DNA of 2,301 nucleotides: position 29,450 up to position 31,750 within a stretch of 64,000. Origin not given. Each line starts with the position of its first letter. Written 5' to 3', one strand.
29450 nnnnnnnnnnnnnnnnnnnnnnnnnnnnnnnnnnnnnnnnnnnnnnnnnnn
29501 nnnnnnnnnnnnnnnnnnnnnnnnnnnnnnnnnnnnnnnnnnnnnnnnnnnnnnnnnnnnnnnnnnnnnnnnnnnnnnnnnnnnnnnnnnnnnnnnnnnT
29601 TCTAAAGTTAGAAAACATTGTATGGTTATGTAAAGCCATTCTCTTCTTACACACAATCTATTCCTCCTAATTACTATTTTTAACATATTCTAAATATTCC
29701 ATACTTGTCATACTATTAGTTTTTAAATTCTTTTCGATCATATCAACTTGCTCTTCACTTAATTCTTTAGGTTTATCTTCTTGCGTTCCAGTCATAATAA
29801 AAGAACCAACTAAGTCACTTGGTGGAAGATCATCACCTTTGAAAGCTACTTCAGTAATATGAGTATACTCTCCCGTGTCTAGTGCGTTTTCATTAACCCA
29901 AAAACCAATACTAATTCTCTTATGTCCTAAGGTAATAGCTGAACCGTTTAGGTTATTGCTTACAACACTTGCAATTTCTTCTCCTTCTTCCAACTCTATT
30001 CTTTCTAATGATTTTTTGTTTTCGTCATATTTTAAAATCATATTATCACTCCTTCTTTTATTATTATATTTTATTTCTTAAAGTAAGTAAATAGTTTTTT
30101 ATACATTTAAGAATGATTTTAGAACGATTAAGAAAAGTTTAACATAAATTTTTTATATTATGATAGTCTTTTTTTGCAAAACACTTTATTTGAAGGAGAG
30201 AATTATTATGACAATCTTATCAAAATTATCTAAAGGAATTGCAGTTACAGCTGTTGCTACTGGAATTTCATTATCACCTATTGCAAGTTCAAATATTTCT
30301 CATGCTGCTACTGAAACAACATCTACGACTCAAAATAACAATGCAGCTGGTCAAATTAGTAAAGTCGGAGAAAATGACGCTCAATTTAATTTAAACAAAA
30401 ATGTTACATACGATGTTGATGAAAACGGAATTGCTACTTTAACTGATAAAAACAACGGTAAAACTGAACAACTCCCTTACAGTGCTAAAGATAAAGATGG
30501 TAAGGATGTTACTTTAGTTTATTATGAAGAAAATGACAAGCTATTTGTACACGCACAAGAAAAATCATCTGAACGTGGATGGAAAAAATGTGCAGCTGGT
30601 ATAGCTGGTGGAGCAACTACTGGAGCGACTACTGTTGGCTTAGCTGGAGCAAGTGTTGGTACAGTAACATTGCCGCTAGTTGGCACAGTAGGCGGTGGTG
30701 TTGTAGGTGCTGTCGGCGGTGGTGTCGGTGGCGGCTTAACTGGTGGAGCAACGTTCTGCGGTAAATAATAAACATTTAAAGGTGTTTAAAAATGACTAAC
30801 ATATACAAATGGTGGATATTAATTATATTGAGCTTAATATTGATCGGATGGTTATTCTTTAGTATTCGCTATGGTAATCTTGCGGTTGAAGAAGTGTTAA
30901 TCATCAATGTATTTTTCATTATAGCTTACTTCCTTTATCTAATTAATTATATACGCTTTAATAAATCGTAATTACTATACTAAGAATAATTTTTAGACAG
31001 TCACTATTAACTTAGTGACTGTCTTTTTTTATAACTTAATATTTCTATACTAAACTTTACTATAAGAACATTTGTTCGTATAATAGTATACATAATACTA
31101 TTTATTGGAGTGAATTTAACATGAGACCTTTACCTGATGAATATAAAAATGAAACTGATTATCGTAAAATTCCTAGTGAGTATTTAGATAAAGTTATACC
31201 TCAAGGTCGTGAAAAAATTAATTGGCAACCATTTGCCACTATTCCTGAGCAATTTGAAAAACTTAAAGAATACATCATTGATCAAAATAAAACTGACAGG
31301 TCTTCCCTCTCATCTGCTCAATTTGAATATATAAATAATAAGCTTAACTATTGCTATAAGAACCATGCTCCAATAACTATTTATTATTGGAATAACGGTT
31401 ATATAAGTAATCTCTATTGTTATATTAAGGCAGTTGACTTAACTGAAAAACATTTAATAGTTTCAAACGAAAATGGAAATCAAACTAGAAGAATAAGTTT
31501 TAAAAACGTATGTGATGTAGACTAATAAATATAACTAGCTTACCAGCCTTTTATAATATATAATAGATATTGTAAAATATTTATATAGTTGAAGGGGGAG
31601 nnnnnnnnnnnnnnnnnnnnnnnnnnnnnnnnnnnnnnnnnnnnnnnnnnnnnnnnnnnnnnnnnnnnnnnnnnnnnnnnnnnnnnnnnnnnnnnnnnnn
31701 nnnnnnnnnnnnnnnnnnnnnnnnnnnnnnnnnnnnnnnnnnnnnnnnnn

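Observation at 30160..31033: Plus-strand moron cassette: secreted glycine-zipper protein with a tiny 2-TM partner, a candidate bacteriocin/toxin and immunity pair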

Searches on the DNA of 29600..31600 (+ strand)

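Call 5: search_dna_similar(query=window:29600-31600:+, collection=phages, mode=near)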
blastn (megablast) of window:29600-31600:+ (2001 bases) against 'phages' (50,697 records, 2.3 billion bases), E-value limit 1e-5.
Records with a match: 3; places in all: 3; records where one place covers at least 80% of the query: 3.
Best place of each record, by identity: >=99% 3.
By first word of the organism name: Staphylococcus 3.
By host as written in the record: Staphylococcus epidermidis 36-1 2; Staphylococcus haemolyticus 1.
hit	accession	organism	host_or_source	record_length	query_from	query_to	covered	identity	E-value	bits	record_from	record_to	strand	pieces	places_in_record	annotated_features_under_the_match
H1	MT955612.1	Staphylococcus phage SPbeta-like 2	Staphylococcus haemolyticus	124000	1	2001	100%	100.0%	0e+0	3696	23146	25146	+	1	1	hypothetical protein (x2) | YolD-like protein | PHP domain-containing protein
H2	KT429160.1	Staphylococcus phage SPbeta-like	Staphylococcus epidermidis 36-1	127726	1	2001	100%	100.0%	0e+0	3688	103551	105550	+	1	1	hypothetical protein (x2) | YolD-like protein | dnaE_2: DNA polymerase III subunit alpha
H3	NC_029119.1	Staphylococcus phage SPbeta-like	Staphylococcus epidermidis 36-1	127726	1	2001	100%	100.0%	0e+0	3688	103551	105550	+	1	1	hypothetical protein (x2) | YolD-like family protein | dnaE_2: DNA polymerase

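Call 6: get_annotated_region(hit=H1, flank=6000)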
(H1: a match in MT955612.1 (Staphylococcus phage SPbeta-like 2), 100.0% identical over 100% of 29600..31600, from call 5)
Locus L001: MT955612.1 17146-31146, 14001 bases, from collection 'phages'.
description: Staphylococcus phage SPbeta-like 2, partial genome.
organism: Staphylococcus phage SPbeta-like 2 (NCBI taxid 2778435)
taxonomy: Viruses; Duplodnaviria; Heunggongvirae; Uroviricota; Caudoviricetes; Spbetavirus
host: Staphylococcus haemolyticus; source: -; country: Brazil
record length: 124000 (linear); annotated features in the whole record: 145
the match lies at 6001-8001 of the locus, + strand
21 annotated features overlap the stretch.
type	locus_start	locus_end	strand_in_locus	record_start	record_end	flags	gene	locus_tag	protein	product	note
CDS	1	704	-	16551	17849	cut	-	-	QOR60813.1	ATP-dependent DNA ligase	-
CDS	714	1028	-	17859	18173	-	-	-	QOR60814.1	hypothetical protein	-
CDS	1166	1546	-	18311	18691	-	-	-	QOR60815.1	hypothetical protein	hypothetical protein [Staphylococcus]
CDS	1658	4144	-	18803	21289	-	-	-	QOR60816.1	DNA polymerase III subunit alpha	-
CDS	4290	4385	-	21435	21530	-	-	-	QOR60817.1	hypothetical protein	hypothetical protein SPbetalike_00104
CDS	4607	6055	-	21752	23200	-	-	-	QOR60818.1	PHP domain-containing protein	PHP domain-containing protein - DNA polymerase III subunit alpha family; similar to AA sequence:IPR004805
CDS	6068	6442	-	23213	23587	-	-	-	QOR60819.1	hypothetical protein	hypothetical protein [prophage SPBETA-like]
CDS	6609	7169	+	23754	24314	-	-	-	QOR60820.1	hypothetical protein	hypothetical protein [Staphylococcus] phage SPBETA-like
CDS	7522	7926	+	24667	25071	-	-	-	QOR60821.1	YolD-like protein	similar to AA sequence:UniprotK:A0A0N9S8D9 - Interpro:IPR014962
CDS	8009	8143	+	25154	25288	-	-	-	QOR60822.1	hypothetical protein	-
CDS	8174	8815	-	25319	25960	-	-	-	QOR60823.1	hypothetical protein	-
CDS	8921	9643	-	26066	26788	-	-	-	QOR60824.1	hypothetical protein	-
CDS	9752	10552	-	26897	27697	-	-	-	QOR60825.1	serine/threonine protein phosphatase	similar to AA sequence:Metallo-dependent phosphatase-like Superfamily IPR029052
CDS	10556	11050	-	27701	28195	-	-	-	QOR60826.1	hypothetical protein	similar to AA sequence:RefSeq:WP_010959224.1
CDS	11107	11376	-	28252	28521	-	-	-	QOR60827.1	hypothetical protein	-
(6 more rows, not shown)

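Call 7: get_annotated_region(hit=H3, flank=3000)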
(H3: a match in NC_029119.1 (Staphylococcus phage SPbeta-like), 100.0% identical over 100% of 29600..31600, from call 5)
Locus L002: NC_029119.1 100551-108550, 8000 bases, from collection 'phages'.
description: Staphylococcus phage SPbeta-like, complete genome.
organism: Staphylococcus phage SPbeta-like (NCBI taxid 1732063)
taxonomy: Viruses; Duplodnaviria; Heunggongvirae; Uroviricota; Caudoviricetes
host: Staphylococcus epidermidis 36-1; source: -; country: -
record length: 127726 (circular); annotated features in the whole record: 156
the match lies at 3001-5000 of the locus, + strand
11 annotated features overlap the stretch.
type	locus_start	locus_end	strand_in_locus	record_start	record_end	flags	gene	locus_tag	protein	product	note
CDS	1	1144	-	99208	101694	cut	dnaE_1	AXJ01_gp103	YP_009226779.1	DNA polymerase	-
CDS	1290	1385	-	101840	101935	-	-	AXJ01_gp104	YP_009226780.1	hypothetical protein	-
CDS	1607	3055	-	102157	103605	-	dnaE_2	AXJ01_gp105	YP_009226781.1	DNA polymerase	-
CDS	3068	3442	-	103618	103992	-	-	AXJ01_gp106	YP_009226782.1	hypothetical protein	-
CDS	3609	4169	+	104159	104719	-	-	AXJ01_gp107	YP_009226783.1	hypothetical protein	-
CDS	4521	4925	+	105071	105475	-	-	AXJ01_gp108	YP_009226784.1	YolD-like family protein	-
CDS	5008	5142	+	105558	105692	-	-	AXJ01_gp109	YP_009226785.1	hypothetical protein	-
CDS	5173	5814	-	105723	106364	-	-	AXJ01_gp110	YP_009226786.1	hypothetical protein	-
CDS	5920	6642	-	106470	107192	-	-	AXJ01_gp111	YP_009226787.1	hypothetical protein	-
CDS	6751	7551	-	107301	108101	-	-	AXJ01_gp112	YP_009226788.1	metallo-phosphoesterase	-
CDS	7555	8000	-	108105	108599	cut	-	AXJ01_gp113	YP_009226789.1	hypothetical protein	-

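Call 93: search_dna_similar(query=window:30100-31060:+, collection=plasmids, mode=distant, max_rows=15)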
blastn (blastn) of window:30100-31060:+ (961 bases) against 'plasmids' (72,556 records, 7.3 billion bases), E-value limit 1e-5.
Records with a match: 17; places in all: 20; records where one place covers at least 80% of the query: 0.
Best place of each record, by identity: 60-80% 17.
By first word of the organism name: Staphylococcus 17.
By predicted mobility (MOB-suite, as given by PLSDB): mobilizable 9; non-mobilizable 8.
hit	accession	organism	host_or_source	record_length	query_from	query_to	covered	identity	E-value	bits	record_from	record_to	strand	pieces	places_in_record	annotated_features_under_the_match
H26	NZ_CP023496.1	Staphylococcus simulans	Homo sapiens,urine catheter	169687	271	631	38%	67.5%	5e-23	117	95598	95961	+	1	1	hypothetical protein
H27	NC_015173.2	Staphylococcus simulans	-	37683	287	632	36%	67.9%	5e-23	116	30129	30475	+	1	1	hypothetical protein (x2)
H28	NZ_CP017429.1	Staphylococcus simulans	sheep,tissue sample,brain tissue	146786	287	632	36%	67.8%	1e-23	118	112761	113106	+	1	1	hypothetical protein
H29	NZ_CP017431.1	Staphylococcus simulans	sheep,tissue sample,placental tissue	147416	287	632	36%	67.8%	1e-23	118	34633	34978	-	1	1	hypothetical protein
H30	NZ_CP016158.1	Staphylococcus simulans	Cell culture,Sheep placental tissue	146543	287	632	36%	67.8%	1e-23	118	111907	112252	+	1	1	hypothetical protein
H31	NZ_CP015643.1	Staphylococcus simulans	sheep,Cell culture,brain tissue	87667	287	632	36%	67.8%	1e-23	118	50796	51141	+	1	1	hypothetical protein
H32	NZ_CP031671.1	Staphylococcus aureus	Homo sapiens,Microbe,blood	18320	287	632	36%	67.8%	1e-23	118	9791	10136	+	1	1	hypothetical protein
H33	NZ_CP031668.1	Staphylococcus aureus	Homo sapiens,Microbe,nares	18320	287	632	36%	67.8%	1e-23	118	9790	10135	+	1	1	hypothetical protein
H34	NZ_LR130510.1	Staphylococcus aureus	Homo sapiens,blood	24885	287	632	36%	67.8%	1e-23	118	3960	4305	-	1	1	hypothetical protein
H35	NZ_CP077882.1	Staphylococcus aureus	Homo sapiens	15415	287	632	36%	67.8%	1e-23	118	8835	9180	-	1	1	hypothetical protein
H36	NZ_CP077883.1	Staphylococcus aureus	Homo sapiens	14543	287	632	36%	67.8%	1e-23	118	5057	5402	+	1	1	hypothetical protein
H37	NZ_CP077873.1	Staphylococcus aureus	Homo sapiens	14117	287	632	36%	67.8%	1e-23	118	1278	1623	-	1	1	hypothetical protein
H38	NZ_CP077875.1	Staphylococcus aureus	Homo sapiens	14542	287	632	36%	67.8%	1e-23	118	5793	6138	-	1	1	hypothetical protein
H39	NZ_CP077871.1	Staphylococcus aureus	Homo sapiens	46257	287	632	36%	67.8%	1e-23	118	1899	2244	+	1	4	hypothetical protein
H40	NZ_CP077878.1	Staphylococcus aureus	Homo sapiens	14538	287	632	36%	67.8%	1e-23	118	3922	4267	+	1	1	hypothetical protein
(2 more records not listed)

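Call 94: get_annotated_region(hit=H32, flank=5000)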
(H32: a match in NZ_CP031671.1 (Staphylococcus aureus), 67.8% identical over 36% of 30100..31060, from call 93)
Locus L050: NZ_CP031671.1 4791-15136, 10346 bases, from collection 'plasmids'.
description: Staphylococcus aureus strain 64 plasmid pPS00119.1A.1, complete sequence
organism: Staphylococcus aureus (NCBI taxid 1280)
taxonomy: Bacteria; Bacillota; Bacilli; Bacillales; Staphylococcaceae; Staphylococcus; Staphylococcus aureus
host: -; source: Homo sapiens,Microbe,blood; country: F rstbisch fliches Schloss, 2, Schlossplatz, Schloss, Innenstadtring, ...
typing (MOB-suite, as given by PLSDB): non-mobilizable; replicon rep_cluster_1017,rep_cluster_1118,rep_cluster_1215
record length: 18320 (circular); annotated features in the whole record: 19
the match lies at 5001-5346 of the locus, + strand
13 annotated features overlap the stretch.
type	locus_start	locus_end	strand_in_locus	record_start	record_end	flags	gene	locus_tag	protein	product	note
CDS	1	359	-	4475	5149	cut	-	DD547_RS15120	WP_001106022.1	IS6-like element IS257 family transposase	GO:0006313 - DNA transposition [Evidence IEA]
CDS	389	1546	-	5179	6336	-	-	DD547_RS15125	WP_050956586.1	PHP domain-containing protein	-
CDS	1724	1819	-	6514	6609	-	-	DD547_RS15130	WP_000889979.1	type I toxin-antitoxin system Fst family toxin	-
CDS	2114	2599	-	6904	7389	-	-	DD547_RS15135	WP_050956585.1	hypothetical protein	-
CDS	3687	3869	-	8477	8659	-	-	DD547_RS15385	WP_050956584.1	hypothetical protein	-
CDS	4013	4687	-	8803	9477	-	-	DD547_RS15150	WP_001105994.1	IS6-like element IS257 family transposase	GO:0006313 - DNA transposition [Evidence IEA]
CDS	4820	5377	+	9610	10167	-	-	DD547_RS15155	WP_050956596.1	hypothetical protein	-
CDS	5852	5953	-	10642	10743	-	-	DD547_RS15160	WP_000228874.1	type I toxin-antitoxin system Fst family toxin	-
CDS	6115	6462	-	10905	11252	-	-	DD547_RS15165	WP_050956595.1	metalloregulator ArsR/SmtB family transcription factor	GO:0006355 - regulation of DNA-templated transcription [Evidence IEA]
predicted_resistance_gene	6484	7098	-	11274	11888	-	cadD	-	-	cadmium resistance transporter CadD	predicted by amrfinderplus; class CADMIUM; identity 99.51%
CDS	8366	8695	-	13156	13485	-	-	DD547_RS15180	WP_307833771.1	protein rep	GO:0006260 - DNA replication [Evidence IEA]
CDS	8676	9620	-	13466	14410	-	-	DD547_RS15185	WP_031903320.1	replication initiator protein A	-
CDS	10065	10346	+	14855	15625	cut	-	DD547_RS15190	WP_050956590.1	DUF536 domain-containing protein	-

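Call 95: get_annotated_region(hit=H27, flank=5000)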
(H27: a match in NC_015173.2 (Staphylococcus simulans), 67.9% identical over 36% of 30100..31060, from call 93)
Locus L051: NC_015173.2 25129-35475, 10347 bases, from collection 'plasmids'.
description: Staphylococcus simulans bv. staphylolyticus plasmid pACK2, complete sequence
organism: Staphylococcus simulans (NCBI taxid 1287)
taxonomy: Bacteria; Bacillota; Bacilli; Bacillales; Staphylococcaceae; Staphylococcus; Staphylococcus simulans
host: -; source: -; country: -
typing (MOB-suite, as given by PLSDB): mobilizable; replicon rep_cluster_1017,rep_cluster_1281; relaxase MOBC
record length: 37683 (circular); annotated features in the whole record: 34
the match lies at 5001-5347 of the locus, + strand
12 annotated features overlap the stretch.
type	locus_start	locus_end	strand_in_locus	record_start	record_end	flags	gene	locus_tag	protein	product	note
CDS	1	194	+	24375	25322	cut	-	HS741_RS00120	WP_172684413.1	protein rep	-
CDS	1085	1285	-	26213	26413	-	-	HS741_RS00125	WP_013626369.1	cold-shock protein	-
CDS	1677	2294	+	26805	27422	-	-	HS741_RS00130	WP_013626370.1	CadD family cadmium resistance transporter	-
CDS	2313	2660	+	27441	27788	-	-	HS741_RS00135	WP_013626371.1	helix-turn-helix domain-containing protein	-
CDS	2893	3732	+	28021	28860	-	-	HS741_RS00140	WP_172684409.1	protein rep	GO:0006260 - DNA replication [Evidence IEA]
CDS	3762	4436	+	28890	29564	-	-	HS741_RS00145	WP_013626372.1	IS6-like element IS257 family transposase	GO:0006313 - DNA transposition [Evidence IEA]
CDS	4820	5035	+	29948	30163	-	-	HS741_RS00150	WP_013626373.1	hypothetical protein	-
CDS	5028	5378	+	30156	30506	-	-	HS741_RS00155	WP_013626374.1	hypothetical protein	-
CDS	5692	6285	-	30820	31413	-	-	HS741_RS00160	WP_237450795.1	hypothetical protein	-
CDS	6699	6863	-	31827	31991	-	-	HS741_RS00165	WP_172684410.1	hypothetical protein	-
CDS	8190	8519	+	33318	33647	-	-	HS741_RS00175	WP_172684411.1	hypothetical protein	-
CDS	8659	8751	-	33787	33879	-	-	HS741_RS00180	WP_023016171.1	type I toxin-antitoxin system Fst family toxin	-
